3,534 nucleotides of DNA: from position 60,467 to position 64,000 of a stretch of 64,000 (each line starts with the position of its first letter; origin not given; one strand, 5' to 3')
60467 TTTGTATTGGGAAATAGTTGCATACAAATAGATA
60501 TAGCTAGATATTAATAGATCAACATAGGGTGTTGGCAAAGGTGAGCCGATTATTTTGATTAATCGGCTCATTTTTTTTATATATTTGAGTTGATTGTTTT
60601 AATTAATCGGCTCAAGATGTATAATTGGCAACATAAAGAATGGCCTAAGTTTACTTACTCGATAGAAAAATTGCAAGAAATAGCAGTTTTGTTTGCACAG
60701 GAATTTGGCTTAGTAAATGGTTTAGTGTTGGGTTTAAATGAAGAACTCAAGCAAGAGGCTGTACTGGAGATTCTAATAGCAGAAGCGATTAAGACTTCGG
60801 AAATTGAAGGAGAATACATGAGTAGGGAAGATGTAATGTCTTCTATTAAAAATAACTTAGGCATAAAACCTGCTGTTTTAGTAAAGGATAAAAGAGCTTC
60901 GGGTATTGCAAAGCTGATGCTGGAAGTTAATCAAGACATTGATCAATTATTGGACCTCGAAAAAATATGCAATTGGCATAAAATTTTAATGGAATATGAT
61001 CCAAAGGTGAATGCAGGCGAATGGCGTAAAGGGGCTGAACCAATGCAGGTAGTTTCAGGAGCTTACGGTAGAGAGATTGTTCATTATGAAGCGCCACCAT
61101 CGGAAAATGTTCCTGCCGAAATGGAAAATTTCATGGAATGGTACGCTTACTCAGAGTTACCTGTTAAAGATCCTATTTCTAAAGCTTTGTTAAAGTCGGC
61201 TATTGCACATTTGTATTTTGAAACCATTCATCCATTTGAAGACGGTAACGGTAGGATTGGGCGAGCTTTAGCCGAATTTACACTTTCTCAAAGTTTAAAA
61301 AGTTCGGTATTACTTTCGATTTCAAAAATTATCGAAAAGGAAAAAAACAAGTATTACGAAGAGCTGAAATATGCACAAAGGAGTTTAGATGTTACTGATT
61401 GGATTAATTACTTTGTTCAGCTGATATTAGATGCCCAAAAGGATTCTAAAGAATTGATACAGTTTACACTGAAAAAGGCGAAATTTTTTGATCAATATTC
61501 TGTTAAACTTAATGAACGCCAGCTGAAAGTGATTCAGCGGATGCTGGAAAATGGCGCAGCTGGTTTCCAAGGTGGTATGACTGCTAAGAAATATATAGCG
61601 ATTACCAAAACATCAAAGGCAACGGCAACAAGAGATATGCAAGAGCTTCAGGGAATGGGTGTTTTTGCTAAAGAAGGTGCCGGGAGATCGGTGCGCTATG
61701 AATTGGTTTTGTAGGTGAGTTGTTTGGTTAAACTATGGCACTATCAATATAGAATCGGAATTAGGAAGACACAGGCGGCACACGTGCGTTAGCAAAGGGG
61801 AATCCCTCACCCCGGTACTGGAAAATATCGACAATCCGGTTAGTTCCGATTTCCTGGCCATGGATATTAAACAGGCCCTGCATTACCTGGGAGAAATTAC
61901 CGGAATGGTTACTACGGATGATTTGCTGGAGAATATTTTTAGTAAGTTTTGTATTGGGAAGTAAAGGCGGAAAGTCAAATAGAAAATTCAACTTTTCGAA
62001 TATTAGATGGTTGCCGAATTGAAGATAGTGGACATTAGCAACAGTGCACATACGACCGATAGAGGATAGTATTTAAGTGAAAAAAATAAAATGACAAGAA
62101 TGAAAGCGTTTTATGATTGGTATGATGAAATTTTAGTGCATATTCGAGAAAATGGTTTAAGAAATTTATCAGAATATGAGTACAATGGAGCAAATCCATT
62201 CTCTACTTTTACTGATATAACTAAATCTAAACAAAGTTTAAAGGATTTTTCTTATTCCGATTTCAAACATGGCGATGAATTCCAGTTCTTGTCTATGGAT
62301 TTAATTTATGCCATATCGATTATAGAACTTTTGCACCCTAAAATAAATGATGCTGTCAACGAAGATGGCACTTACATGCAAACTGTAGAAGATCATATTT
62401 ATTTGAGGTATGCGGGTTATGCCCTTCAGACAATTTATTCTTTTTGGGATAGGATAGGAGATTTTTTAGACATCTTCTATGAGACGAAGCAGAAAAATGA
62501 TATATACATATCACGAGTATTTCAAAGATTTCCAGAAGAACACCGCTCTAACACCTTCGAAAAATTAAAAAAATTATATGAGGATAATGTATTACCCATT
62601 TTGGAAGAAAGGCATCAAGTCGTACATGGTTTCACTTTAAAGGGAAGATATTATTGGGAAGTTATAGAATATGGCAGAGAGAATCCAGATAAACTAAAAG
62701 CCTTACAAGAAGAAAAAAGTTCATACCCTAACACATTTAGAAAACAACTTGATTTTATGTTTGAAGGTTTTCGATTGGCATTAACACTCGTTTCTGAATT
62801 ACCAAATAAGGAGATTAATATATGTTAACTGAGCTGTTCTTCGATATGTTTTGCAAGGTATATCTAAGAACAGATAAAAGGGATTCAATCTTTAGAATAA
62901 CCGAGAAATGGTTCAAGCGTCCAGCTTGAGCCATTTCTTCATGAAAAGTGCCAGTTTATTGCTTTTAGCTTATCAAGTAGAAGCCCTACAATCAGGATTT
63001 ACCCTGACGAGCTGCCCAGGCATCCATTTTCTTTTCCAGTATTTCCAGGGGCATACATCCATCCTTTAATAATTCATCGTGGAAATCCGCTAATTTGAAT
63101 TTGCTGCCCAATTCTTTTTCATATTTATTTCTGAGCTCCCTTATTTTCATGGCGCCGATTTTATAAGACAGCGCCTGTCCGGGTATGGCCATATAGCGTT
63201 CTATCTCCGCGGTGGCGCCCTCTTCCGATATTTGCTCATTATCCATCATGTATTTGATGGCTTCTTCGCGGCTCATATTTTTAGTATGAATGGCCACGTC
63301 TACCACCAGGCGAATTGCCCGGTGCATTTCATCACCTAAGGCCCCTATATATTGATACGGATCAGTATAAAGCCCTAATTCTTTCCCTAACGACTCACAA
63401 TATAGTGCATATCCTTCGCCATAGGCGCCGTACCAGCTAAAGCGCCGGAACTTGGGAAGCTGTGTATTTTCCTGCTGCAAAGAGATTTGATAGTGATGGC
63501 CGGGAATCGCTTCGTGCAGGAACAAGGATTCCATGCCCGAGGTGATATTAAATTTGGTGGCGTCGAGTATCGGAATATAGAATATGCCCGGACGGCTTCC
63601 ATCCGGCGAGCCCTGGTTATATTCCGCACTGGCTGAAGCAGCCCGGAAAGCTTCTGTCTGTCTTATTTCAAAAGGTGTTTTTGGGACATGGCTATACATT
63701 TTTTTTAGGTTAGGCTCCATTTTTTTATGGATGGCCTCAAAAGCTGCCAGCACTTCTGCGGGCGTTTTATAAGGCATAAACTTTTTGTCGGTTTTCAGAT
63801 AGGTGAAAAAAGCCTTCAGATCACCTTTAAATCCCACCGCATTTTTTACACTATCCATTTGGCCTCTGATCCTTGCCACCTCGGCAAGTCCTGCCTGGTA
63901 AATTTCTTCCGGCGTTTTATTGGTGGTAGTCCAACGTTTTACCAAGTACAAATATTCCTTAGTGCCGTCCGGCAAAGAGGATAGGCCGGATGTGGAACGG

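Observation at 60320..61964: Diverged 164-bp direct duplication of the mnmE 3' end brackets a Fic gene: footprint of integration into mnmE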

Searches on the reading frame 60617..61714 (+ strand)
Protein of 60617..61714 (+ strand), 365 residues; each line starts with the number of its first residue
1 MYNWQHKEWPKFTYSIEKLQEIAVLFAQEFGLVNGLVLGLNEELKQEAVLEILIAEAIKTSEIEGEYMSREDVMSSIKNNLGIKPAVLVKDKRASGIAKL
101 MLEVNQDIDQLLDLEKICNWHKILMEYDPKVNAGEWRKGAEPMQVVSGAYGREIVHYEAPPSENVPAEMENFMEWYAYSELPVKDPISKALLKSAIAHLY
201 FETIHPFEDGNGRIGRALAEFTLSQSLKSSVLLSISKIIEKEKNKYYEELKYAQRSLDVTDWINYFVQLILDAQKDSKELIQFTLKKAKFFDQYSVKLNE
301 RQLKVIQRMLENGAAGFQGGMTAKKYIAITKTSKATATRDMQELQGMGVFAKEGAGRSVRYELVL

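Call 6: search_protein_families(library=pfam, proteins=[window:60617-61714:+])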
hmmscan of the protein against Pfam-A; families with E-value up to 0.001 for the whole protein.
window:60617-61714:+ (365 aa): 2 families
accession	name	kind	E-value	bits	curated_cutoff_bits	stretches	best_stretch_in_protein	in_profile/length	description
PF13776.11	DUF4172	-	3.1e-24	85.5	25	1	2-83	1-82/82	Domain of unknown function (DUF4172)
PF02661.23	Fic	-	1.8e-18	67.6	24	1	112-222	2-92/93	Fic/DOC family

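Call 18: find_related_loci(query=A1, collection=metagenome_contigs, flank=6000)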
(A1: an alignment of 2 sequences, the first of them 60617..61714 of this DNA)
Query A1 (365 aa) in metagenome_contigs; peptide patterns used: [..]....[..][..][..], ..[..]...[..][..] (x = any residue, [..] = any of these).
189 stretches matched a pattern; 27 encode a relative of the query (tblastn E <= 1e-3); 27 distinct loci.
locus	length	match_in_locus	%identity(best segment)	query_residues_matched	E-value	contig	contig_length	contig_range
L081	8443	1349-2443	84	1-365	0e+0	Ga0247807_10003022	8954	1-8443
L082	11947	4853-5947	85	1-365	0e+0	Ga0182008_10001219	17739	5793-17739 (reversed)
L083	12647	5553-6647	83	1-365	0e+0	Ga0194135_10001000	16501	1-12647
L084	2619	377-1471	76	1-365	0e+0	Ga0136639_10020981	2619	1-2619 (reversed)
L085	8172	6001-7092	66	1-364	4e-169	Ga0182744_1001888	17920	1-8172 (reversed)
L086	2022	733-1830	54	1-365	8e-142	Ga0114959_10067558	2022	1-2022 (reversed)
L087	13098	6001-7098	52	1-365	2e-131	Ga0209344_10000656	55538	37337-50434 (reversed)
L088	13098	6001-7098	52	1-365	2e-130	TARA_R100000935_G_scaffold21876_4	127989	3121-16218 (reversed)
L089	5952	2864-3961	51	1-365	3e-129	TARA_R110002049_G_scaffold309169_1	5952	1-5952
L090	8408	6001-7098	51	1-365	1e-128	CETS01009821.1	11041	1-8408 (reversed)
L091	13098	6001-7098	49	1-365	1e-124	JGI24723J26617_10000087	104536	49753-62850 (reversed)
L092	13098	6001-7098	49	1-365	1e-124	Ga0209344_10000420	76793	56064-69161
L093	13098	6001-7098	51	1-365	7e-122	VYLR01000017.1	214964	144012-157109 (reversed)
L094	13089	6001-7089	50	2-363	1e-121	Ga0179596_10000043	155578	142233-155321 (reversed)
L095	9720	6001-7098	50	1-365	2e-120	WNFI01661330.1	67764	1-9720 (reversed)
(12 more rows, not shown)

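Call 59: search_protein_families(library=padloc, proteins=[window:60617-61714:+], max_evalue=0.01)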
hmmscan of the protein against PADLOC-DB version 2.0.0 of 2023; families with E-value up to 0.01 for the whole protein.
window:60617-61714:+ (365 aa): 9 families
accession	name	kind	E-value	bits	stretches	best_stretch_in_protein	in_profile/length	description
PDLC03963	SoFic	-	1e-49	167.9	1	40-358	42-346/361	-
PDLC04966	PDC-S24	-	3.9e-17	60.3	1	92-262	214-378/497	-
PDLC04837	PDC-S04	-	2.6e-16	57.6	1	95-269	68-223/234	-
PDLC04840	PDC-S04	-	3.9e-16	57.5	1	44-250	3-196/227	-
PDLC04836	PDC-S04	-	1.4e-15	55.1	1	58-283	31-236/244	-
PDLC04839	PDC-S04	-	2.6e-13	48.1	1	62-251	8-184/205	-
PDLC04838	PDC-S04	-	1.1e-05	23.3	1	77-223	27-162/209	-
PDLC01879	CARF3--CARF_TM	-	0.00024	18.8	1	290-363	147-209/222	-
PDLC04841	PDC-S04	-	0.00082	17.1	1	202-288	207-285/292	-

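Call 74: find_homologous_proteins(query=window:60617-61714:+, max_evalue=1e-80)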
Query window:60617-61714:+ (365 aa): 5581 proteins with E <= 1e-80 among 8000 candidates; the best 120 are listed.
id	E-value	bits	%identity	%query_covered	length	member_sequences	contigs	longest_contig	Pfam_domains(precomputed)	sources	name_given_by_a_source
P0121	3.5e-236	801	100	100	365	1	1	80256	PF13776.12,PF02661.24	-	-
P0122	4.1e-205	699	84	100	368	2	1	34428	PF13776.12,PF02661.24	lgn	-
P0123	4.3e-205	699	84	100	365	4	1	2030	PF13776.12,PF02661.24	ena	-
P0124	6.9e-205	698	85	100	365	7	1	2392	PF13776.12,PF02661.24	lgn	-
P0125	2.2e-203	693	84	100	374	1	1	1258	PF13776.12,PF02661.24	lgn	-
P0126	2.2e-202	690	84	100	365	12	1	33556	PF13776.12,PF02661.24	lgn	-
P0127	2.8e-200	683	83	100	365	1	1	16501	PF13776.12,PF02661.24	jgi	-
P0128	9.0e-198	675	83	100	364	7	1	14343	PF13776.12,PF02661.24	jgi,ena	-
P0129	3.5e-195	666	81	100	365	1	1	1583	PF13776.12,PF02661.24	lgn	-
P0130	2.2e-191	654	80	100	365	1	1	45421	PF13776.12,PF02661.24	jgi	jgi:Fic family protein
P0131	5.9e-191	652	78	100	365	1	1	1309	PF13776.12,PF02661.24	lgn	-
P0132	1.9e-190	651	78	100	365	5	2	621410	PF13776.12,PF02661.24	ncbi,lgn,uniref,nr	ncbi:Fic family protein [Pedobacter antarcticus]|uniref:Fic family protein n=1 Tax=Pedobacter antarc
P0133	1.6e-188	644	78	100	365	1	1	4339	PF13776.12,PF02661.24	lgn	-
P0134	2.1e-188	644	80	100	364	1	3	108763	PF13776.12,PF02661.24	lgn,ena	-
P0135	2.1e-186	638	77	100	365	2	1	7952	PF13776.12,PF02661.24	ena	-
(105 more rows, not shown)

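Call 75: find_encoding_contigs(protein=P0122, flank=6000, max_places=2)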
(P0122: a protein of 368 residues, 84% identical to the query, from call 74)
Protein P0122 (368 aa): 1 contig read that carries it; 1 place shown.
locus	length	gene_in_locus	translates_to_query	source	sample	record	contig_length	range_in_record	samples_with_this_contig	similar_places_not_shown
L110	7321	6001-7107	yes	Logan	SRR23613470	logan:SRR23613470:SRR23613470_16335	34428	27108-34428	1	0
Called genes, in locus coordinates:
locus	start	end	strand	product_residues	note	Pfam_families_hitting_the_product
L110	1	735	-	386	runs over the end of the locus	PF01408:GFO_IDH_MocA, PF02894:GFO_IDH_MocA_C, PF22725:GFO_IDH_MocA_C3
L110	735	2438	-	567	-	PF00732:GMC_oxred_N, PF01266:DAO (faint), PF13450:NAD_binding_8 (faint), PF05199:GMC_oxred_C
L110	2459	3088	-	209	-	PF13618:Gluconate_2-dh3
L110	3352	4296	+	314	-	PF01073:3Beta_HSD (weak), PF01370:Epimerase, PF04321:RmlD_sub_bind, PF16363:GDP_Man_Dehyd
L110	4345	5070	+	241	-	PF20772:TACO1_YebC_N, PF01709:Transcrip_reg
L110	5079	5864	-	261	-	PF00756:Esterase (weak), PF02230:Abhydrolase_2, PF01738:DLH, PF00326:Peptidase_S9 (weak)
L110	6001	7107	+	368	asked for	PF13776:DUF4172, PF02661:Fic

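Call 76: find_encoding_contigs(protein=P0126, flank=6000, max_places=2)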
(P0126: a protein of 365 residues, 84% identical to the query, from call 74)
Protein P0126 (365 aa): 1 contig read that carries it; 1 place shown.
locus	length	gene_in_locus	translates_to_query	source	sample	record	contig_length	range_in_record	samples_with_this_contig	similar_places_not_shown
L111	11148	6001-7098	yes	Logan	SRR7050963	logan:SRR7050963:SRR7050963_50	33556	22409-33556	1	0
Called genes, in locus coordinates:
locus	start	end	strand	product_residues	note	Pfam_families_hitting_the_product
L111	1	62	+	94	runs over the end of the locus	PF15631:Imm-NTF2-2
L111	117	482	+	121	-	PF07883:Cupin_2 (weak)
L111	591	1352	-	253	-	PF00196:GerE, PF13384:HTH_23 (faint)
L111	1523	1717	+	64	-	-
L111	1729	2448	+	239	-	PF12412:DUF3667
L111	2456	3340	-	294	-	PF02311:AraC_binding, PF07883:Cupin_2 (weak), PF12833:HTH_18, PF00165:HTH_AraC (weak)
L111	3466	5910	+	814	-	PF01326:PPDK_N, PF00391:PEP-utilizers, PF02896:PEP-utilizers_C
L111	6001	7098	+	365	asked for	PF13776:DUF4172, PF02661:Fic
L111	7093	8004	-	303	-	PF12833:HTH_18, PF00165:HTH_AraC (weak)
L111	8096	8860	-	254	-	PF00106:adh_short, PF08659:KR, PF23441:SDR, PF13561:adh_short_C2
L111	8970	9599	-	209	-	-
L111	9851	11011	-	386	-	PF00266:Aminotran_5 (weak), PF01041:DegT_DnrJ_EryC1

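Call 77: find_encoding_contigs(protein=P0132, flank=6000, max_places=2)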
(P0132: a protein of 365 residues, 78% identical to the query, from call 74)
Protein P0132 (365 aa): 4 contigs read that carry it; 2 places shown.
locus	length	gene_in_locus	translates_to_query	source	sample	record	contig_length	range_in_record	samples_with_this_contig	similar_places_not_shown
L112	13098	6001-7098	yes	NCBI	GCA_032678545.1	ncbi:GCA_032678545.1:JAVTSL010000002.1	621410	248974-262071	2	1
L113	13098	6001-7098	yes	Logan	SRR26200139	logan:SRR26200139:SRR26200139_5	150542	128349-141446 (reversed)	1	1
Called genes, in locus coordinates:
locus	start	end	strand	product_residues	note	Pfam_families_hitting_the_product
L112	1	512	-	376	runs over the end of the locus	PF28541:DUF8433, PF00119:ATP-synt_A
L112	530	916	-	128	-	-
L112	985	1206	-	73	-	PF09527:ATPase_gene1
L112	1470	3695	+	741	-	PF00912:Transgly, PF28500:PBP_middle, PF00905:Transpeptidase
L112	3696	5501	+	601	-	PF01541:GIY-YIG, PF27096:UvrC_M, PF22920:UvrC_RNaseH, PF08459:UvrC_RNaseH_dom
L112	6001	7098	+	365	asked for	PF13776:DUF4172, PF02661:Fic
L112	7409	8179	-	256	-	PF02602:HEM4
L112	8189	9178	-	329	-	PF14093:DUF4271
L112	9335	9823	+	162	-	PF00583:Acetyltransf_1, PF13673:Acetyltransf_10, PF13508:Acetyltransf_7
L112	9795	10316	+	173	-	PF12802:MarR_2 (weak), PF01047:MarR (weak)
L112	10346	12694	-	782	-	PF12704:MacB_PCD, PF02687:FtsX, PF12704:MacB_PCD (weak), PF02687:FtsX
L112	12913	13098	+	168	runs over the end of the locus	PF00583:Acetyltransf_1, PF13508:Acetyltransf_7 (weak)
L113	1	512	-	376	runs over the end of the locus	PF28541:DUF8433, PF00119:ATP-synt_A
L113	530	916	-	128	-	-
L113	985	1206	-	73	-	PF09527:ATPase_gene1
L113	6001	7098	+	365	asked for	PF13776:DUF4172, PF02661:Fic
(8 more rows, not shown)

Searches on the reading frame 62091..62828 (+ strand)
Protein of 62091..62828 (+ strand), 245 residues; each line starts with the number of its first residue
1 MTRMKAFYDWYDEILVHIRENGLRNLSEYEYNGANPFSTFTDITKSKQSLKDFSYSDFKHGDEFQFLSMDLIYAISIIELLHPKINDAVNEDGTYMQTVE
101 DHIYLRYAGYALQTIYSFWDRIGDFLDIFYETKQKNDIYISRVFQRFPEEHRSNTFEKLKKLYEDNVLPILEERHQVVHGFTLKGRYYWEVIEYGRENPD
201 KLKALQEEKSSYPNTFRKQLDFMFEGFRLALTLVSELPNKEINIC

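Call 6: search_protein_families(library=pfam, proteins=[window:62091-62828:+])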
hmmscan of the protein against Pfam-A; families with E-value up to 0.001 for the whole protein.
window:62091-62828:+ (245 aa): 1 family
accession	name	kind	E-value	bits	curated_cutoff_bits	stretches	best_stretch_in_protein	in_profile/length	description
PF18730.6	HEPN_Cthe2314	-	1.7e-07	31.9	27.1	1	96-227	35-166/174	Cthe_2314-like HEPN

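Call 26: find_encoding_contigs(protein=window:62091-62828:+, flank=10000, max_places=3)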
Protein window:62091-62828:+ (245 aa): no gene with exactly this product is on record in the collection.

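Call 59: search_protein_families(library=padloc, proteins=[window:62091-62828:+], max_evalue=0.01)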
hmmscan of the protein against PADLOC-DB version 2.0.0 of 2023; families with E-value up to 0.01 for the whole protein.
window:62091-62828:+ (245 aa): 0 families

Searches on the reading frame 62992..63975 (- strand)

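Call 6: search_protein_families(library=pfam, proteins=[window:62992-63975:-])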
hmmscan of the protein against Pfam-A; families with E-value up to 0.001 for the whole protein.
window:62992-63975:- (327 aa): 1 family
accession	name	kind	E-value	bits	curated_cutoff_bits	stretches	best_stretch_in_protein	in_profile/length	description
PF05960.17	DUF885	-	1.9e-121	407.7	32.4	1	1-317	211-532/532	Bacterial protein of unknown function (DUF885)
